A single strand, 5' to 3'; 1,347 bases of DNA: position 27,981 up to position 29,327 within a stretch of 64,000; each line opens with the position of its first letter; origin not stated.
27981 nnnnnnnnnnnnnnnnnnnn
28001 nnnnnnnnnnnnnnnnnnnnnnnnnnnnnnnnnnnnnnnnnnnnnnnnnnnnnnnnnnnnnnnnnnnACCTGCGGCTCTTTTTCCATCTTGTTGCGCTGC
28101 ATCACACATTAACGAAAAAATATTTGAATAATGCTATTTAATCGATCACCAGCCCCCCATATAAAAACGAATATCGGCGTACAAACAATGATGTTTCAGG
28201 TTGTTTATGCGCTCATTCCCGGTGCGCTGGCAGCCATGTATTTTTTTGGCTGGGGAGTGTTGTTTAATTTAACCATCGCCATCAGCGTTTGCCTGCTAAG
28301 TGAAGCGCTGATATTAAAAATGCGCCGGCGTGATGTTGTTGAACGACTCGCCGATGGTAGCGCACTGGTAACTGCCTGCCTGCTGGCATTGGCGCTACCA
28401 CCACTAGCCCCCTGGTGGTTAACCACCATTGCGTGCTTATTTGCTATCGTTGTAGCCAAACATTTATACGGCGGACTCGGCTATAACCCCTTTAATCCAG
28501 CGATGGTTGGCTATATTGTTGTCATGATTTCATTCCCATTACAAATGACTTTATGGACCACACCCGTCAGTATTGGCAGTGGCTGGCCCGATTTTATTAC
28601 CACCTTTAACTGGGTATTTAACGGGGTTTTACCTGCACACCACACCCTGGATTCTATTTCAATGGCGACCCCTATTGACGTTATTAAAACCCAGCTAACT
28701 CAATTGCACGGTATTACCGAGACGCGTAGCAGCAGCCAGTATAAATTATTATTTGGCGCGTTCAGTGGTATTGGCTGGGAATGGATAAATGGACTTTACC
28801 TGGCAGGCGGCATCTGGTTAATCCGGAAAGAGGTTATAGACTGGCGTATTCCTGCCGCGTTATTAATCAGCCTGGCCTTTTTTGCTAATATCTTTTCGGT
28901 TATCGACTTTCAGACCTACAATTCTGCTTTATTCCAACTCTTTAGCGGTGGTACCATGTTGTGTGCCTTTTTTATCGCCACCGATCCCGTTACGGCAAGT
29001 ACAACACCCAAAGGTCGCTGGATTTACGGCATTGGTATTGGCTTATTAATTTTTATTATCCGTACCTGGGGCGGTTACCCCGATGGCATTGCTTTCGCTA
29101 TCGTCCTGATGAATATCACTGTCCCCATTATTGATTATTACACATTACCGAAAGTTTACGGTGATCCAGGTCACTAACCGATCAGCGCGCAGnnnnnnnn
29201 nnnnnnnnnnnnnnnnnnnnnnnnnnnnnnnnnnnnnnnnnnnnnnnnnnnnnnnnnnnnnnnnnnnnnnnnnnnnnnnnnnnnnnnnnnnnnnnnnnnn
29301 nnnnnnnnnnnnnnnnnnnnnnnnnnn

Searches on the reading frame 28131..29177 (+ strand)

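Call 80: search_protein_families(library=pfam, proteins=[window:28131-29177:+], max_evalue=0.001)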
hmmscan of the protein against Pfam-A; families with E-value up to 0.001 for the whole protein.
window:28131-29177:+ (348 aa): 1 family
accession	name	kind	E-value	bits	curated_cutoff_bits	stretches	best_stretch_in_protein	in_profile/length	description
PF03116.20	NQR2_RnfD_RnfE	-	2.5e-109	365.6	27.7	1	6-344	3-296/296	NQR2, RnfD, RnfE family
